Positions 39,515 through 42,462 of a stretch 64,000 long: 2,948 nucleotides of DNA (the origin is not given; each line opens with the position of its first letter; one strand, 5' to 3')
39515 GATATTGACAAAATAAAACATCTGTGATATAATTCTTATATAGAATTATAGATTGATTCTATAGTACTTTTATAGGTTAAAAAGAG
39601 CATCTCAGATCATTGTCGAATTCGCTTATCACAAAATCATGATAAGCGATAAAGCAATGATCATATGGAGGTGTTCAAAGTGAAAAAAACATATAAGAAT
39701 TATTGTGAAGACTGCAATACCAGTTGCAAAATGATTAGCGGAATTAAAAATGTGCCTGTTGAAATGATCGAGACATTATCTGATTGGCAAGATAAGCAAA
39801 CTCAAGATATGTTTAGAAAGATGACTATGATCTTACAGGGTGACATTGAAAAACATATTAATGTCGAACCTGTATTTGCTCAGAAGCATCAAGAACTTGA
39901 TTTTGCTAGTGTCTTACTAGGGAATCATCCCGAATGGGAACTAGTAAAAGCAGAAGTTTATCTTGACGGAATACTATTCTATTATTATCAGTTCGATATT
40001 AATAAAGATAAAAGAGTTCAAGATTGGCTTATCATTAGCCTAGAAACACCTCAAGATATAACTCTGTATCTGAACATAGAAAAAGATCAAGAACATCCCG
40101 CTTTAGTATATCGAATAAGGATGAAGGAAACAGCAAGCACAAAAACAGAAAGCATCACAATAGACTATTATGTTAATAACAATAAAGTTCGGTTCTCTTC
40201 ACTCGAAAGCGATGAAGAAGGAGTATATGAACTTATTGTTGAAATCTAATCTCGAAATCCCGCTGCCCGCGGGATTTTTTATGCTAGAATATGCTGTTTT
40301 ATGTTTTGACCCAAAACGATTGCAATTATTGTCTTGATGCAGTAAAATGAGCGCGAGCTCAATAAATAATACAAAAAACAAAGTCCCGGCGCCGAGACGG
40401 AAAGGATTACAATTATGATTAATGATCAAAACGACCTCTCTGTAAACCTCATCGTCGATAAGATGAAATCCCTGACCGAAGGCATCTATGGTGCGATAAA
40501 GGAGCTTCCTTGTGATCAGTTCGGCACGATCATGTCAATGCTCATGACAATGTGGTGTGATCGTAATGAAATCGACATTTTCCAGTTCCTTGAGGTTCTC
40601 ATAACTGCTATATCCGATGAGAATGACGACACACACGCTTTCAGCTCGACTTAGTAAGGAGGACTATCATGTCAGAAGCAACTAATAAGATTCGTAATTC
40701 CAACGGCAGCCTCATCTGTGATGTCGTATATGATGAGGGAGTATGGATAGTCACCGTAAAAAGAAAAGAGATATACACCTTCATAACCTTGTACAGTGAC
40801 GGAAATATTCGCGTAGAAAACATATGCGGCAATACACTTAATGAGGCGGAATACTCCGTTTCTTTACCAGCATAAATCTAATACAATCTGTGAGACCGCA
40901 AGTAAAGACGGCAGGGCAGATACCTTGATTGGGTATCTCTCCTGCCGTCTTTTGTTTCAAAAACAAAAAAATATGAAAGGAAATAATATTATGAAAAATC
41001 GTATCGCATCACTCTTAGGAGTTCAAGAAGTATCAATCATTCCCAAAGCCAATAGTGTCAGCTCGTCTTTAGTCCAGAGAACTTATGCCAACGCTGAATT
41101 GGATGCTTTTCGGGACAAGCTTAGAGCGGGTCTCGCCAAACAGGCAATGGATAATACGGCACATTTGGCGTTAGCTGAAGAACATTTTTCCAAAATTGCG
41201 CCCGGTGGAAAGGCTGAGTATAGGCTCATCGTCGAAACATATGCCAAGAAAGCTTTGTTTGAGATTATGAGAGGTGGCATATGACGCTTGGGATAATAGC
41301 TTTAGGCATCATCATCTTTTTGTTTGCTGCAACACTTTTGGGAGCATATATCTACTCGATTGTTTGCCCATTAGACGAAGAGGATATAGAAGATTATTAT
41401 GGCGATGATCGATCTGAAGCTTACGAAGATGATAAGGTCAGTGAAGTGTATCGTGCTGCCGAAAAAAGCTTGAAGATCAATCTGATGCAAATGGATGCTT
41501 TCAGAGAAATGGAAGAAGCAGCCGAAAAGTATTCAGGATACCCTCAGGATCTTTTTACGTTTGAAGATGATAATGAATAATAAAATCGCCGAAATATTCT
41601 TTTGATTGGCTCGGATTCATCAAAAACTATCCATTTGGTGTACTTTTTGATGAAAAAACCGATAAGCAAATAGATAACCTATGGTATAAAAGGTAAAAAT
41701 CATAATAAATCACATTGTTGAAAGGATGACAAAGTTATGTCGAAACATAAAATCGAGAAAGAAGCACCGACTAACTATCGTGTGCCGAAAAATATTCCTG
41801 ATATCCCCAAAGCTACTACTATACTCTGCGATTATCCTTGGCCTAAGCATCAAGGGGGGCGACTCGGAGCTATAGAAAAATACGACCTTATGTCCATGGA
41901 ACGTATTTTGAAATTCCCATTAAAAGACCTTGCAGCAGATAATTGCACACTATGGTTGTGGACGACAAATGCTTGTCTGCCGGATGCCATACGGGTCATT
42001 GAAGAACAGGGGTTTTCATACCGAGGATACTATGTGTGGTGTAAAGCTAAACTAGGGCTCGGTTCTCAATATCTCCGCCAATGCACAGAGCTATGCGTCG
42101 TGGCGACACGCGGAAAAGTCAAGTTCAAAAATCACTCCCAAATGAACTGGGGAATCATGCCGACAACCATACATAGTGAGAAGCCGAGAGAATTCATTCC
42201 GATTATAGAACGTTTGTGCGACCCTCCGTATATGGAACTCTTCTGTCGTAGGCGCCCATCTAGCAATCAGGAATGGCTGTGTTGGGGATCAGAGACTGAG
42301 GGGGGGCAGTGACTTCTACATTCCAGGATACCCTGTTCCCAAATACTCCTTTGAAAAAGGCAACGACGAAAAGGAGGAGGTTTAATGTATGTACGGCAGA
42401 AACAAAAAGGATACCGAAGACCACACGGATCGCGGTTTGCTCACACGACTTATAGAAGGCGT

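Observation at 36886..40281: AT-rich NB-ARC STAND NTPase plus divergent 189-aa partner inside the island: candidate undescribed defence module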

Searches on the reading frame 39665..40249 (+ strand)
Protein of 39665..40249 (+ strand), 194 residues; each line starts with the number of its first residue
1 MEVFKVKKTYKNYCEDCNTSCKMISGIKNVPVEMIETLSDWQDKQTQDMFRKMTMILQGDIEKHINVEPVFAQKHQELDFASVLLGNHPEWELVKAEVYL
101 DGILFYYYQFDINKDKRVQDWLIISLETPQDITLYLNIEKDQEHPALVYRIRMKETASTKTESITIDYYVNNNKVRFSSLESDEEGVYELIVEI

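Call 3: search_protein_families(library=pfam, proteins=[window:39665-40249:+], max_evalue=0.1)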
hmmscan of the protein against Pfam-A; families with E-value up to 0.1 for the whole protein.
window:39665-40249:+ (194 aa): 1 family
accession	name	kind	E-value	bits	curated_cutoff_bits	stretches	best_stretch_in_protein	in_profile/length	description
PF21977.1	DUF6926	-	0.017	15.8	27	0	146-188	8-50/73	Domain of unknown function (DUF6926)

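Call 4: search_protein_families(library=padloc, proteins=[window:39665-40249:+], max_evalue=0.1)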
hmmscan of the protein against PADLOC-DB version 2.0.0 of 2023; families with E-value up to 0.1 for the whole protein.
window:39665-40249:+ (194 aa): 0 families

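Call 5: search_protein_families(library=ncbifam, proteins=[window:39665-40249:+], max_evalue=0.1)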
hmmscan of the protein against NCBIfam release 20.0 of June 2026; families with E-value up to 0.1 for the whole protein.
window:39665-40249:+ (194 aa): 1 family
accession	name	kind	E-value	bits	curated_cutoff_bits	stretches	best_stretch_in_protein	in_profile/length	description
TIGR02182.1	GRXB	equivalog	0.036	13.8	186.65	1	14-60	8-53/209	GrxB family glutaredoxin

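Call 20: find_homologous_proteins(query=window:39680-40249:+)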
Query window:39680-40249:+ (189 aa): 2 proteins with E <= 0.001 among 30 candidates.
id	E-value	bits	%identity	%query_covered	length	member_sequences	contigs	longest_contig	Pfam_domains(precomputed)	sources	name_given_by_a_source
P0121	5.5e-122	422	100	100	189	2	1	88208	-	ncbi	-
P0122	7.8e-51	190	48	98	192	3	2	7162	-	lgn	-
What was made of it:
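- Checked: An identical 189-aa protein is on record (P0121, call 20).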

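Call 65: find_encoding_contigs(protein=P0122, flank=6000, max_places=6)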
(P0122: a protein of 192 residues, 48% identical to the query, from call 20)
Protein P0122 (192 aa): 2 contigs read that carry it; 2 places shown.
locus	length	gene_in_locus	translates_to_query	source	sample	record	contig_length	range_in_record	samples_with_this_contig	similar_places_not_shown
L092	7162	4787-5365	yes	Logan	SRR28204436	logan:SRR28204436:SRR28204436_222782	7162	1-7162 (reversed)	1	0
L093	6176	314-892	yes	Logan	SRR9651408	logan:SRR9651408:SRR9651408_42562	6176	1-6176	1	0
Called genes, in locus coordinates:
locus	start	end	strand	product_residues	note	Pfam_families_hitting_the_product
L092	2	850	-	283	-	?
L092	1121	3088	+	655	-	PF02463:SMC_N, PF13175:AAA_15, PF13476:AAA_23 (weak), PF13304:AAA_21 (weak)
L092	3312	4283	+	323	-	PF00078:RVT_1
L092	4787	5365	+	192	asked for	-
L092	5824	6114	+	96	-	-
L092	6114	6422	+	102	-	-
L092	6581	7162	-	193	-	?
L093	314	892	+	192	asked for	-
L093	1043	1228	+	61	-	-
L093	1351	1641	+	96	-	-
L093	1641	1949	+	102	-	-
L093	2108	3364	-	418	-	PF00512:HisKA, PF02518:HATPase_c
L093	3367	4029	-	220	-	PF00072:Response_reg, PF00486:Trans_reg_C (weak)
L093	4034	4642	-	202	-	PF04607:RelA_SpoT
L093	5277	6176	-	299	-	?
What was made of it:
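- The retron replacement rests on one 7-kb contig whose wider element differs (call 65).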

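Call 68: search_protein_families(library=padloc, proteins=[L092:1121-3088:+, L092:3312-4283:+], max_evalue=0.01)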
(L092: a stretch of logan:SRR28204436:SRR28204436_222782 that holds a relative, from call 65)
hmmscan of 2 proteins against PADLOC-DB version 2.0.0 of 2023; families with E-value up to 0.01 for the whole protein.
L092:1121-3088:+ (655 aa): 74 families (the best 25 are shown)
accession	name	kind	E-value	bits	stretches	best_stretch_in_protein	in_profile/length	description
PDLC02915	ATPase-Toprim_I-B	-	8.9e-152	505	1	1-653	2-622/623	-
PDLC02358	Old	-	3.8e-23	80.1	2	280-460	286-473/578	Old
PDLC04168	GajA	-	1.4e-18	65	2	279-477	277-472/570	-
PDLC02335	AbiLi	-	1.1e-17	62.1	1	1-332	49-246/326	AbiLi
PDLC04176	HEC-01A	-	2.5e-17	61.3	2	2-119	3-126/371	-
PDLC02979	AriA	-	6.6e-17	60.3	1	1-322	1-372/373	-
PDLC02980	AriA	-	2.1e-16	58.8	2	249-324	235-304/304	-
PDLC04178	HEC-01A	-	4.7e-16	56.8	2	2-52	9-57/399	-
PDLC04175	HEC-01A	-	8.8e-16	55.9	2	2-46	6-48/363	-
PDLC04135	mad3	-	2.3e-15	55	1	1-321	1-325/374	mads_3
PDLC00289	PtuA1|PtuA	-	4.1e-15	53.8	1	2-325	3-294/404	AAA ATPase domain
PDLC00070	GajA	-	5.1e-14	49.8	2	253-572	264-552/596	AAA ATPase domain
PDLC04177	HEC-01A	-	5.2e-14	50.1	2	241-355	267-370/393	-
PDLC04710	PDC-M56A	-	1.2e-13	48.8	2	207-327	175-289/382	-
PDLC04182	HEC-01A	-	1.3e-13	48.7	2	279-326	306-354/406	-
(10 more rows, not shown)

L092:3312-4283:+ (323 aa): 49 families (the best 25 are shown)
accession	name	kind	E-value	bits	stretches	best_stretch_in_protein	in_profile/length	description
PDLC02938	RT_I-B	-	2.5e-88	294.5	2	19-266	14-255/332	-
PDLC02943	RT_III-A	-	6.5e-41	138.3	1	11-293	27-300/322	-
PDLC02960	RT-Protease_XI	-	1.2e-38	131.4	1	5-292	5-280/506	single gene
PDLC02941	RT_II-A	-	2.3e-38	130.1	1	5-301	12-287/309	-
PDLC02946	RT_III-A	-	3.7e-38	129.5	1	9-299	37-310/330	-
PDLC02959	RT-Protease_XI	-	4e-38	129.6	1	5-297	7-299/510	single gene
PDLC03739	RT_Ec107-like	-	7.8e-38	128.5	1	21-314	24-300/307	retron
PDLC02956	RT_XIII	-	1.9e-37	127.4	2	153-306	271-419/469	-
PDLC02952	RT_VI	-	3.1e-37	126.4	1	3-274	3-253/279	-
PDLC02967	RT-Toprim_I-C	-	1.3e-36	124.5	1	5-305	5-305/549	single gene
PDLC02962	RT-TIR_XII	-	2.8e-36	123.4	1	4-278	12-287/478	single gene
PDLC02945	RT_III-A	-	1e-35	121.5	2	131-306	182-354/362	-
PDLC02942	RT_III-A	-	1.2e-35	121.2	1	12-320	48-336/341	-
PDLC02961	RT-TIR_XII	-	1.5e-35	121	1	4-298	12-309/475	single gene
PDLC02955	RT_X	-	3.7e-34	116.4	1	15-268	6-247/272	-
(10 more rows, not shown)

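Call 69: search_protein_families(library=pfam, proteins=[L092:1121-3088:+, L092:3312-4283:+, L092:2-850:-], max_evalue=0.01)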
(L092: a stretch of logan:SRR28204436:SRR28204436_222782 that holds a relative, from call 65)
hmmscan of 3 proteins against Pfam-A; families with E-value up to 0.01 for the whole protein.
L092:1121-3088:+ (655 aa): 7 families
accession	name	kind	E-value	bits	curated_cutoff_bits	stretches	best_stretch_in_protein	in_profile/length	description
PF13304.12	AAA_21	-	2e-17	64.6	27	2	247-324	233-304/304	AAA domain, putative AbiEii toxin, Type IV TA system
PF02463.25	SMC_N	-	9.9e-16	58.3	40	1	1-324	1-203/220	RecF/RecN/SMC N terminal domain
PF13175.12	AAA_15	-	1.6e-14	54.8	32.1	1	1-322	1-373/374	AAA ATPase domain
PF13476.12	AAA_23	-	8.2e-06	27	27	1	4-194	1-155/201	AAA domain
PF00005.33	ABC_tran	-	0.00058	20.9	25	1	16-61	4-45/137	ABC transporter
PF11398.14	DUF2813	-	0.00097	19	21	0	2-297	3-302/372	Protein of unknown function (DUF2813)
PF13555.12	AAA_29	-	0.0018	18.4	27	0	9-45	8-44/61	P-loop containing region of AAA domain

L092:3312-4283:+ (323 aa): 1 family
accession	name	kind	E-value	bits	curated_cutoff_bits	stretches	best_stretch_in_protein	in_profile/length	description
PF00078.32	RVT_1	-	2.6e-18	66.9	29.6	1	53-240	18-203/205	Reverse transcriptase (RNA-dependent DNA polymerase)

L092:2-850:- (283 aa): 1 family
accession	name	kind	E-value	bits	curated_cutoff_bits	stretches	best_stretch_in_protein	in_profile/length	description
PF06067.16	DUF932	-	2.8e-56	191.3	23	1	69-282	1-215/227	Domain of unknown function (DUF932)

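Call 95: search_protein_families(library=pfam, proteins=[window:39680-40249:+, L092:4787-5365:+], max_evalue=1)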
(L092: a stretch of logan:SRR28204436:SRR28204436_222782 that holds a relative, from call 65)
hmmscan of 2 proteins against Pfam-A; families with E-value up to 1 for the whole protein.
window:39680-40249:+ (189 aa): 2 families
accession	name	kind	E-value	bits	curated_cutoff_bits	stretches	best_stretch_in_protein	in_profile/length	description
PF21977.1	DUF6926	-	0.016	15.9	27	1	141-183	8-50/73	Domain of unknown function (DUF6926)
PF09320.16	DUF1977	-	0.25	12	23.4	1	138-171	8-43/108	Domain of unknown function (DUF1977)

L092:4787-5365:+ (192 aa): 0 families

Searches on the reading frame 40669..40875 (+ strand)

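Call 3: search_protein_families(library=pfam, proteins=[window:40669-40875:+], max_evalue=0.1)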
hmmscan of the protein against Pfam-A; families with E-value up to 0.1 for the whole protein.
window:40669-40875:+ (68 aa): 1 family
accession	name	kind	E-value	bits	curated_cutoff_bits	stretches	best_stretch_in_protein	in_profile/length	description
PF08773.16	CathepsinC_exc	-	0.065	14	27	1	18-58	65-103/121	Cathepsin C exclusion domain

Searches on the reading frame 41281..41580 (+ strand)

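Call 95: search_protein_families(library=pfam, proteins=[window:41281-41580:+], max_evalue=1)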
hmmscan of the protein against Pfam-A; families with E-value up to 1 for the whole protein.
window:41281-41580:+ (99 aa): 4 families
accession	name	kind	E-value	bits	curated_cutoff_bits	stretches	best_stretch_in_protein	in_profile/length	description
PF13027.11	DUF3888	-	0.038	14.8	22.2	1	33-64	14-45/87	Protein of unknown function (DUF3888)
PF23958.1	DUF7287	-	0.076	14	27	1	7-81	11-81/157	Family of unknown function (DUF7287)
PF06249.18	EutQ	-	0.11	12.7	21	1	47-97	24-74/152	Ethanolamine utilisation protein EutQ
PF12911.12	OppC_N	-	0.16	12.3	23.9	1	3-26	15-40/53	N-terminal TM domain of oligopeptide transport permease C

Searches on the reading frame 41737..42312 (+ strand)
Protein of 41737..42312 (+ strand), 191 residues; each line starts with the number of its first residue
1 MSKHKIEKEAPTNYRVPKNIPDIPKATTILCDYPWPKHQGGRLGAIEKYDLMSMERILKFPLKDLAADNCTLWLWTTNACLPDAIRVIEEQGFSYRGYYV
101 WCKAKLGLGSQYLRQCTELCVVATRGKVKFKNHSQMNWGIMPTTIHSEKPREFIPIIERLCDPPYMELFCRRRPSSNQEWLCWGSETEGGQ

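Call 3: search_protein_families(library=pfam, proteins=[window:41737-42312:+], max_evalue=0.1)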
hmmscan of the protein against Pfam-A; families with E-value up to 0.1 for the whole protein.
window:41737-42312:+ (191 aa): 1 family
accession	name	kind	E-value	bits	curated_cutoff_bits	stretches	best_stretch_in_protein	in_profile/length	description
PF05063.20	MT-A70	-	3.7e-19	69.7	23.9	1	28-186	3-172/172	MT-A70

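Call 83: search_protein_families(library=padloc, proteins=[window:41737-42312:+], max_evalue=0.001)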
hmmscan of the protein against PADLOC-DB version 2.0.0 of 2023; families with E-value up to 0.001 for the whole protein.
window:41737-42312:+ (191 aa): 2 families
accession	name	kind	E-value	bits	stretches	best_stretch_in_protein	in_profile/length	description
PDLC03262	MTase_II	-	9.1e-35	118.2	1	27-188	11-181/204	Type II methyltransferase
PDLC03221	MTase_II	-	7.1e-18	63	1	42-188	38-193/272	Type II methyltransferase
